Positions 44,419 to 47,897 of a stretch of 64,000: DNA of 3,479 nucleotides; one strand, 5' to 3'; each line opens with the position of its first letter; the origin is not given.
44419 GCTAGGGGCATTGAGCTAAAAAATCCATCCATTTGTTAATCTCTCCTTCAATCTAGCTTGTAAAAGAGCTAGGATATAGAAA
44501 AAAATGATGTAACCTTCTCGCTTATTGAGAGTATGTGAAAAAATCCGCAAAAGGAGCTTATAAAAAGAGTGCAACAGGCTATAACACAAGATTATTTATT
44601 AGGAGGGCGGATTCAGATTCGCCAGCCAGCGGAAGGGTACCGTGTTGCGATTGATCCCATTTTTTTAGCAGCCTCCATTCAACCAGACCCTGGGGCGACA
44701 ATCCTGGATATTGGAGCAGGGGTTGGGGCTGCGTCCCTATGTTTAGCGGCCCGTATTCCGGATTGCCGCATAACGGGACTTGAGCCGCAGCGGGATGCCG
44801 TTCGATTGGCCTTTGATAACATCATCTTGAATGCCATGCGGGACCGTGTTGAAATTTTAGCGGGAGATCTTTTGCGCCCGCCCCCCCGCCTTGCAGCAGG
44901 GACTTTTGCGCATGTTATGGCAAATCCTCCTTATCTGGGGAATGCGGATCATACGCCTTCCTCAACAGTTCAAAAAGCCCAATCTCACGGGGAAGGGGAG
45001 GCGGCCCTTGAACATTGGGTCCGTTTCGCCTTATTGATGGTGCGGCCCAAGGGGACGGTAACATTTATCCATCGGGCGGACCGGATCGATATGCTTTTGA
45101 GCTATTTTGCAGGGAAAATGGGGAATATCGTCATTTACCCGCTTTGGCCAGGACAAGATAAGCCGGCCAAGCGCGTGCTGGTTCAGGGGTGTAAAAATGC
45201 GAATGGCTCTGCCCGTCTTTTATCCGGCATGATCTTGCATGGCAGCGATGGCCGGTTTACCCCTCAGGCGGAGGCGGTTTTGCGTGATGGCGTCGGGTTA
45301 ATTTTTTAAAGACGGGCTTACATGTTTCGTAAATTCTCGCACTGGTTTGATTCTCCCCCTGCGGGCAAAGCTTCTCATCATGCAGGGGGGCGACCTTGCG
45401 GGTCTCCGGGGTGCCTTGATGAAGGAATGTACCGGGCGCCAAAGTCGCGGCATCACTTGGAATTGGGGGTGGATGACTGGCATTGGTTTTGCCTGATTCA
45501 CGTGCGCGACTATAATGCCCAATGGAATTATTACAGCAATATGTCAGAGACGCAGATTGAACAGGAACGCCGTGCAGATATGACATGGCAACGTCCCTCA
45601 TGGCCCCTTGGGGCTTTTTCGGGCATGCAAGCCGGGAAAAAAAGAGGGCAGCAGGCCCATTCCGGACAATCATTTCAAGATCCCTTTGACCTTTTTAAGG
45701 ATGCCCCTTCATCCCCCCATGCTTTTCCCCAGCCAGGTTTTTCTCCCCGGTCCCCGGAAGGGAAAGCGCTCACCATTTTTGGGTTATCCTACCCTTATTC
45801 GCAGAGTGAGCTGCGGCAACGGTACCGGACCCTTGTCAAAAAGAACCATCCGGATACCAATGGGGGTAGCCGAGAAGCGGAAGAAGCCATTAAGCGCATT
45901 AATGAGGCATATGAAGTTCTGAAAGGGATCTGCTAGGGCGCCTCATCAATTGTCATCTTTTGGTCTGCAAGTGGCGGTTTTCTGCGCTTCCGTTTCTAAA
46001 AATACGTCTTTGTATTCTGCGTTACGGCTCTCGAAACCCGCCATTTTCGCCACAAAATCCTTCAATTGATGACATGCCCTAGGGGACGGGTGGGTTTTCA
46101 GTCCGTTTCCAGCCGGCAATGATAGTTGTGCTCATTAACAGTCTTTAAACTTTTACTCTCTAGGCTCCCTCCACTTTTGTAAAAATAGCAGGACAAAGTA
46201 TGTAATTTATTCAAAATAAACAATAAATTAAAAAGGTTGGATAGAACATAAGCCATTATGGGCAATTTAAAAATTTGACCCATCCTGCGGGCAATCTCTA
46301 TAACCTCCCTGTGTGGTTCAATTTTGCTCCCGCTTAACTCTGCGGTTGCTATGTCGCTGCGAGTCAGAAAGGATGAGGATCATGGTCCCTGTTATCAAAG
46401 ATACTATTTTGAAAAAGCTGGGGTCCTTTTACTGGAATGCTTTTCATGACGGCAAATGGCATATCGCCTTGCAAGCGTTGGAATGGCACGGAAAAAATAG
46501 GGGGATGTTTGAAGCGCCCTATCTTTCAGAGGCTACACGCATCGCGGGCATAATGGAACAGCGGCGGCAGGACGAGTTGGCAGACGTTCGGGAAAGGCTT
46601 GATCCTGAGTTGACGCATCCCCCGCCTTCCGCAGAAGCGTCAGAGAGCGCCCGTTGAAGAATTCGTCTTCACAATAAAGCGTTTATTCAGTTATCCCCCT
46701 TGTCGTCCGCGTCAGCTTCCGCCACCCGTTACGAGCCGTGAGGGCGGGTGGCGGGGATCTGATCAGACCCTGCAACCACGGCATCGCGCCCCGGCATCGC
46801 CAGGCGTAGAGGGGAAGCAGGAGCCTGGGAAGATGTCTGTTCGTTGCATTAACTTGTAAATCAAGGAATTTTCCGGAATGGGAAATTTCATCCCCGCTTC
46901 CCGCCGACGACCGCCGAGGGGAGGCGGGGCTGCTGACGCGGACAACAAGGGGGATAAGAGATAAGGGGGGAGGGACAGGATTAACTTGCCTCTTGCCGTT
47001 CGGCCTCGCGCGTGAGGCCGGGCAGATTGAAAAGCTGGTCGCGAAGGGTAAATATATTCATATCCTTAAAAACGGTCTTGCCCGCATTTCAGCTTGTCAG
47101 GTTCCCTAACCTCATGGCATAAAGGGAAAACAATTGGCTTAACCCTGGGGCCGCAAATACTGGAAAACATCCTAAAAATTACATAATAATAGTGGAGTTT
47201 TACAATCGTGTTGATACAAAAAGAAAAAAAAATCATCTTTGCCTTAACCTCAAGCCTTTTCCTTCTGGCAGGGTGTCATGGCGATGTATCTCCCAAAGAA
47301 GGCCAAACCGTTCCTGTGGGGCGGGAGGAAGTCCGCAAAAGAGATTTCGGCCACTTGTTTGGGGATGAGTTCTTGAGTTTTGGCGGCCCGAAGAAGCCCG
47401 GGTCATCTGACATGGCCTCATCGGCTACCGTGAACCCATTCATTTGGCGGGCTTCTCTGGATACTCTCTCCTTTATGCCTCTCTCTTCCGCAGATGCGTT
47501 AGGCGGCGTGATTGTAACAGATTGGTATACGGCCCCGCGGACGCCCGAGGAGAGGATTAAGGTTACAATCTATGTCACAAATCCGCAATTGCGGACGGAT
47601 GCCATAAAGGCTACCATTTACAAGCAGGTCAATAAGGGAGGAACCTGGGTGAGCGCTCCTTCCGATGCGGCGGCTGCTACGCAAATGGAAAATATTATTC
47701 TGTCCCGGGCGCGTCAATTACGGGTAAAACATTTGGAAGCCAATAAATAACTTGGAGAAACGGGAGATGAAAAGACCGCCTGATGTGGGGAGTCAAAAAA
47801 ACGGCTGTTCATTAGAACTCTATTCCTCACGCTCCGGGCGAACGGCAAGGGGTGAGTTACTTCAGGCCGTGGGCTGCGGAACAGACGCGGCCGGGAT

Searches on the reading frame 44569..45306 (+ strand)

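Call 43: search_protein_families(library=pfam, proteins=[window:44569-45306:+], max_evalue=0.001)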
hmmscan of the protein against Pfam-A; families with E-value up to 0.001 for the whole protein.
window:44569-45306:+ (246 aa): 6 families
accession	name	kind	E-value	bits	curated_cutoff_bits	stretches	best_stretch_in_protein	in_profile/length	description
PF05175.20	MTS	-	6.4e-10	39.4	23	1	32-127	22-113/170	Methyltransferase small domain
PF02384.22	N6_Mtase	-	2.4e-06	27.6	20.4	1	34-168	39-183/311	N-6 DNA Methylase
PF13649.12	Methyltransf_25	-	5.5e-06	27.4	27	1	45-119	1-71/97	Methyltransferase domain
PF02475.24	TRM5-TYW2_MTfase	-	0.00014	22.3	28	1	40-101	35-96/164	TRM5/TYW2 methyltransferase domain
PF13847.12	Methyltransf_31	-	0.00054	20.1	27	1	40-105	2-67/145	Methyltransferase domain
PF01728.25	FtsJ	-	0.00097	19.5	24.1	0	40-165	20-136/181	FtsJ-like methyltransferase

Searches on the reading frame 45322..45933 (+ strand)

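Call 69: search_protein_families(library=pfam, proteins=[window:45322-45933:+], max_evalue=0.01)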
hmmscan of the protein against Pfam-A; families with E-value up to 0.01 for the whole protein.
window:45322-45933:+ (204 aa): 1 family
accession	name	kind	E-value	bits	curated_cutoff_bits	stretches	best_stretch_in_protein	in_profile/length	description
PF00226.36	DnaJ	-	1.2e-12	48.2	27.8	1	152-201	5-54/63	DnaJ domain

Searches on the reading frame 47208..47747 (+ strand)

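Call 69: search_protein_families(library=pfam, proteins=[window:47208-47747:+], max_evalue=0.01)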
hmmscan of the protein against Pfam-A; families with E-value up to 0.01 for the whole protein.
window:47208-47747:+ (180 aa): 1 family
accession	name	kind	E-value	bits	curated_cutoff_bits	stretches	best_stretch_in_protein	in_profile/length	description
PF12100.13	DUF3576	-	1.1e-39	135.1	25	1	74-173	2-101/101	Domain of unknown function (DUF3576)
